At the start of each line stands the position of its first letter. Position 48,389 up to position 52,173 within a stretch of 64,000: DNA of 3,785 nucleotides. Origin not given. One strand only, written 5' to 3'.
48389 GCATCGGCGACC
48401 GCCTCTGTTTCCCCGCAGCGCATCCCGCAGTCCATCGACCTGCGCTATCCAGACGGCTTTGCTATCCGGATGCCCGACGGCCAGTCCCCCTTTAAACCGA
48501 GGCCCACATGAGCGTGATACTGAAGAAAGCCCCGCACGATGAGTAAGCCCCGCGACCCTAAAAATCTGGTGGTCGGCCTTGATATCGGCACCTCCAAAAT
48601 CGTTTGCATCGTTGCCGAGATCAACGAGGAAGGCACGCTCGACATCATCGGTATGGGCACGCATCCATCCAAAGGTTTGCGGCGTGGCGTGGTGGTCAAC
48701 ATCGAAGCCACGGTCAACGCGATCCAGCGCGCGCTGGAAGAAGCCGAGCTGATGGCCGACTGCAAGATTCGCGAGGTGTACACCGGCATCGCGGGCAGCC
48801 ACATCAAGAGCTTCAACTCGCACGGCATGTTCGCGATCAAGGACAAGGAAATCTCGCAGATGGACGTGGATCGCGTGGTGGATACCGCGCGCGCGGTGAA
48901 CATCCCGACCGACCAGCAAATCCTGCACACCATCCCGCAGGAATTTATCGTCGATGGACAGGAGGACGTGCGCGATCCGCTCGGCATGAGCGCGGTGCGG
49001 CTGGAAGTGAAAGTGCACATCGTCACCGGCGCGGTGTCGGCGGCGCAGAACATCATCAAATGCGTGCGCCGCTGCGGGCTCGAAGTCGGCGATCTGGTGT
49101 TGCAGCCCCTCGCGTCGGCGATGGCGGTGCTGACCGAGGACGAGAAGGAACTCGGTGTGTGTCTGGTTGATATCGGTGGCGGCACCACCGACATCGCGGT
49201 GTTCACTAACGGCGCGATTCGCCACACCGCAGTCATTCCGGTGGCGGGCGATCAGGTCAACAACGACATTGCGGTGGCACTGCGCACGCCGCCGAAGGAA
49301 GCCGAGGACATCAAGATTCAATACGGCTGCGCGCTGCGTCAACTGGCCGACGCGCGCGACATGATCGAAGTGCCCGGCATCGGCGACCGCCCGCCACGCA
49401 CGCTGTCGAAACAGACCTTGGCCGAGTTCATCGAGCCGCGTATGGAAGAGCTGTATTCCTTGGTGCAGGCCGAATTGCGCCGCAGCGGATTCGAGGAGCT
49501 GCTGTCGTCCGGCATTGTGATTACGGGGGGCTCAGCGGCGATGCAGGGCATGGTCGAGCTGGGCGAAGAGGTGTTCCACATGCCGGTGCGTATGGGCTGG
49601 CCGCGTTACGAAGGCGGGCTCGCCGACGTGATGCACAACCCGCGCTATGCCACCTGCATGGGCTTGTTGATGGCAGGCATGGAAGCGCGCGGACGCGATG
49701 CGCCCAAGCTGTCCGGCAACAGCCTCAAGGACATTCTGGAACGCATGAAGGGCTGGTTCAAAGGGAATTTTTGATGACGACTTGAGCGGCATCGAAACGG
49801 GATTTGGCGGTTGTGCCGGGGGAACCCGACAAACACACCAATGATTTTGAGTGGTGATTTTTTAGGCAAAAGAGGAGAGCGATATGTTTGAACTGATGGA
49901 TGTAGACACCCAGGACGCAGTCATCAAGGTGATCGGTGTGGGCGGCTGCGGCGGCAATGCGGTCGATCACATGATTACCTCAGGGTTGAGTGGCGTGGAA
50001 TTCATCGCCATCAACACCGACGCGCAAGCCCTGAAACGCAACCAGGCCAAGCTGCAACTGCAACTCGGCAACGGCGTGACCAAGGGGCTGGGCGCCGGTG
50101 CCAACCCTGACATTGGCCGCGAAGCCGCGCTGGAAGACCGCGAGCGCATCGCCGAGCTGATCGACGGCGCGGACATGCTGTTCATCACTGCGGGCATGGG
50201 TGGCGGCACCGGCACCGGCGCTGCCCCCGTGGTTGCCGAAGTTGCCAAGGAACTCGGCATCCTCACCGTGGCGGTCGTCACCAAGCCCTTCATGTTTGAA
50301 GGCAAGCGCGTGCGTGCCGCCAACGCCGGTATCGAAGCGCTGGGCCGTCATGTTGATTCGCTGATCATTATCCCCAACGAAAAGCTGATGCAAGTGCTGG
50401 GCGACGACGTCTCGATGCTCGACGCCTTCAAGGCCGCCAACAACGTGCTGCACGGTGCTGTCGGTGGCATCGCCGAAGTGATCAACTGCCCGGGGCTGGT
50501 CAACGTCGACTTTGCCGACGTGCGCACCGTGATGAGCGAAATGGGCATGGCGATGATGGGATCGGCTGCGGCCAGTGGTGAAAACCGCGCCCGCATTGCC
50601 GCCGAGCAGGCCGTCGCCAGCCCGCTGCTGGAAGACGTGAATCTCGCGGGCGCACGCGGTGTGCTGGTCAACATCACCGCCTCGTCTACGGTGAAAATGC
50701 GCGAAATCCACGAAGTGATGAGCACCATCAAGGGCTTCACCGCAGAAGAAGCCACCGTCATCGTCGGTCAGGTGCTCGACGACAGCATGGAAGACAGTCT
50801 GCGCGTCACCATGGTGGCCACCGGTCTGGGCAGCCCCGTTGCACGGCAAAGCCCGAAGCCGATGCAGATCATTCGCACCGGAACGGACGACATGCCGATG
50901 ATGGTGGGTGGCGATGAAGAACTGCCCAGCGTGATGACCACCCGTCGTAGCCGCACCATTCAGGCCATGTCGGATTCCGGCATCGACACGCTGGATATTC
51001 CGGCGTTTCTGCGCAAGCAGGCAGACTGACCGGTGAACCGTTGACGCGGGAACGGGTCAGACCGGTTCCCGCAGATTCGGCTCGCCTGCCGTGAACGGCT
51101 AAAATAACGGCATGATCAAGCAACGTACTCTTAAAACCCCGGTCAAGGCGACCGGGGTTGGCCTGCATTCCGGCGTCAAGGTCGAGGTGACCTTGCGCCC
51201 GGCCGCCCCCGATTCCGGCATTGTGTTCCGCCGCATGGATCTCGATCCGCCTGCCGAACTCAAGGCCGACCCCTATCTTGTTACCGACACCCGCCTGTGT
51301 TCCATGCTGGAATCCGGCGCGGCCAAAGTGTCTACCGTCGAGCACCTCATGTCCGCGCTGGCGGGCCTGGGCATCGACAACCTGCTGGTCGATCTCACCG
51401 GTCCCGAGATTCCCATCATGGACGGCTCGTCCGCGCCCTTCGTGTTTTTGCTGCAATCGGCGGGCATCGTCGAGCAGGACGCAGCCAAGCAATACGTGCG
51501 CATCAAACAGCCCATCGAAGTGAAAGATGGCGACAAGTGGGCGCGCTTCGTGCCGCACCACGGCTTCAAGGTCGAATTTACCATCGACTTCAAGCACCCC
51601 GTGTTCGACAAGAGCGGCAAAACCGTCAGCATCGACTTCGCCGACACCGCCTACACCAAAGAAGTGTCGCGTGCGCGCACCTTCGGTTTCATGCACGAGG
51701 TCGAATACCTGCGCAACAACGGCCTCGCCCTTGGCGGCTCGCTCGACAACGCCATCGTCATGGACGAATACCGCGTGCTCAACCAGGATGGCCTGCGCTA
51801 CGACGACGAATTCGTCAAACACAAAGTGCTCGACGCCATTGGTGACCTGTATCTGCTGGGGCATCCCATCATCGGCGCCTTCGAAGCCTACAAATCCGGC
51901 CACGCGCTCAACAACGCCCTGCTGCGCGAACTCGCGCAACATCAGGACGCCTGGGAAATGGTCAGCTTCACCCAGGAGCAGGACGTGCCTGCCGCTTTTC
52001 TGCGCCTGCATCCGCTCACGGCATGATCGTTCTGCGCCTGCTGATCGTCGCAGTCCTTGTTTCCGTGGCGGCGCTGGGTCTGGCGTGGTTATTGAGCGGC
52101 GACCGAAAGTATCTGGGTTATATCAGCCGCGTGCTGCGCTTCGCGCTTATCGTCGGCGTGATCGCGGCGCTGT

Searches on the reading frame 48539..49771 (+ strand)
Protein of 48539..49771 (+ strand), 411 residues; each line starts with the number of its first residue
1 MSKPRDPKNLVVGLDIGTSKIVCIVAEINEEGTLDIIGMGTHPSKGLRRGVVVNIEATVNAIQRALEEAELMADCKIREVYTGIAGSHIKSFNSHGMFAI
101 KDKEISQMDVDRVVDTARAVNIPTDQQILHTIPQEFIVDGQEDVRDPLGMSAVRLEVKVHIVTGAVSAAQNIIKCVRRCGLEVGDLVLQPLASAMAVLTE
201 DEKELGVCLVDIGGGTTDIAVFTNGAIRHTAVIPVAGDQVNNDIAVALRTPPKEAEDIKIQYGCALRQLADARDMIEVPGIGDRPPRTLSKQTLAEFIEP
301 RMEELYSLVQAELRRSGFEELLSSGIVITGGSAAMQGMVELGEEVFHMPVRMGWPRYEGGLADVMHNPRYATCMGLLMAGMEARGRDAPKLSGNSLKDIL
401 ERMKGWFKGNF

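Call 18: search_protein_families(library=pfam, proteins=[window:48539-49771:+], max_evalue=0.01)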
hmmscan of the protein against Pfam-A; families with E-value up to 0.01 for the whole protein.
window:48539-49771:+ (411 aa): 9 families
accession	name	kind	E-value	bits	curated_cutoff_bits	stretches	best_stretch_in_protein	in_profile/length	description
PF14450.12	FtsA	-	1.6e-54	184.1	31.8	2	208-375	1-127/127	Cell division protein FtsA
PF02491.25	SHS2_FTSA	-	8.4e-34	116.2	25.4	1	86-163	1-79/79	SHS2 domain inserted in FTSA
PF06723.19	MreB_Mbl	-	3.5e-18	66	27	1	171-352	111-303/327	MreB/Mbl protein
PF06277.17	EutA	-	2.1e-06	27.4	27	1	200-244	138-182/475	Ethanolamine utilisation protein EutA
PF11104.14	PilM_2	-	2.3e-05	23.9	27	1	195-261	170-236/340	Type IV pilus assembly protein PilM;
PF25216.1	Volactin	-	0.0036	17.3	35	0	290-346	235-291/321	Volactin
PF01869.26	BcrAD_BadFG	-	0.0049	16.9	31.5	0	12-86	1-71/271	BadF/BadG/BcrA/BcrD ATPase family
PF00012.26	HSP70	-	0.0061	15.3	20.6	1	171-223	151-204/599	Hsp70 protein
PF01968.24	Hydantoinase_A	-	0.0098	15.6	22.9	0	190-238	62-112/291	Hydantoinase/oxoprolinase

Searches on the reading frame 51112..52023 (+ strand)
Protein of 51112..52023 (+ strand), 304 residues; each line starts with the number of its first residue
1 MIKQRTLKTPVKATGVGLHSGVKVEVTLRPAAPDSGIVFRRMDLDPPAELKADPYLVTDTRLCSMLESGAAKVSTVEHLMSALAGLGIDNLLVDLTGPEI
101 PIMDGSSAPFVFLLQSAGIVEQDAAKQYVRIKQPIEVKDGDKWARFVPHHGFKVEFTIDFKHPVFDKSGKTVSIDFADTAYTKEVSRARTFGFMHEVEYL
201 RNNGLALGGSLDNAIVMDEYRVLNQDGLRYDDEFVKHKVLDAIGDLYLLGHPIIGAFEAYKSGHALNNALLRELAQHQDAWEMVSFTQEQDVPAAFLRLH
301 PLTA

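Call 41: find_encoding_contigs(protein=window:51112-52023:+, flank=6000, max_places=8)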
Protein window:51112-52023:+ (304 aa): no gene with exactly this product is on record in the collection.

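Call 42: find_related_loci(query=window:51112-52023:+, collection=metagenome_contigs, flank=5000)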
Query window:51112-52023:+ (304 aa) in metagenome_contigs; peptide patterns used: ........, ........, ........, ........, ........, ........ (x = any residue, [..] = any of these).
600 stretches matched a pattern (row limit reached: there are more); 582 encode a relative of the query (tblastn E <= 1e-3); the best 80 are kept; 80 distinct loci.
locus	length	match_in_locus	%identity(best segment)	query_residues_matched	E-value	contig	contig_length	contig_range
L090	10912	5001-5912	93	1-304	0e+0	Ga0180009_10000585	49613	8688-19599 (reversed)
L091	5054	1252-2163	92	1-304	0e+0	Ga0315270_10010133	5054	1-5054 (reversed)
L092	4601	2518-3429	92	1-304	0e+0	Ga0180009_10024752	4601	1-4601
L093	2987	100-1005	91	1-302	0e+0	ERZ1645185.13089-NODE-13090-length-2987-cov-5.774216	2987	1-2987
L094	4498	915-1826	91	1-304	0e+0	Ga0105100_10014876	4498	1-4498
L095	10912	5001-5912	89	1-304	0e+0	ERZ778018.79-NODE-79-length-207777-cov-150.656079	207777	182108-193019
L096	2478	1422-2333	89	1-304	0e+0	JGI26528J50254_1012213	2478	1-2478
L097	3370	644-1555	70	1-304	1e-153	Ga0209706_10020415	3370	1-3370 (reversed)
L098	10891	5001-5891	71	1-297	7e-148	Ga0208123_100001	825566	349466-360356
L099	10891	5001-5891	71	1-297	2e-147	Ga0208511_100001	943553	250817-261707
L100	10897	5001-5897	70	1-299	2e-147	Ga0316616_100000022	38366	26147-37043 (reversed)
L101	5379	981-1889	70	1-304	3e-148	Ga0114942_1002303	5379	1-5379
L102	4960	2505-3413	70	1-304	2e-148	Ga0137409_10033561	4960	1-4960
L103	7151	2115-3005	70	1-297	4e-146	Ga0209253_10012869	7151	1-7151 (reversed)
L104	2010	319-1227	69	1-303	2e-156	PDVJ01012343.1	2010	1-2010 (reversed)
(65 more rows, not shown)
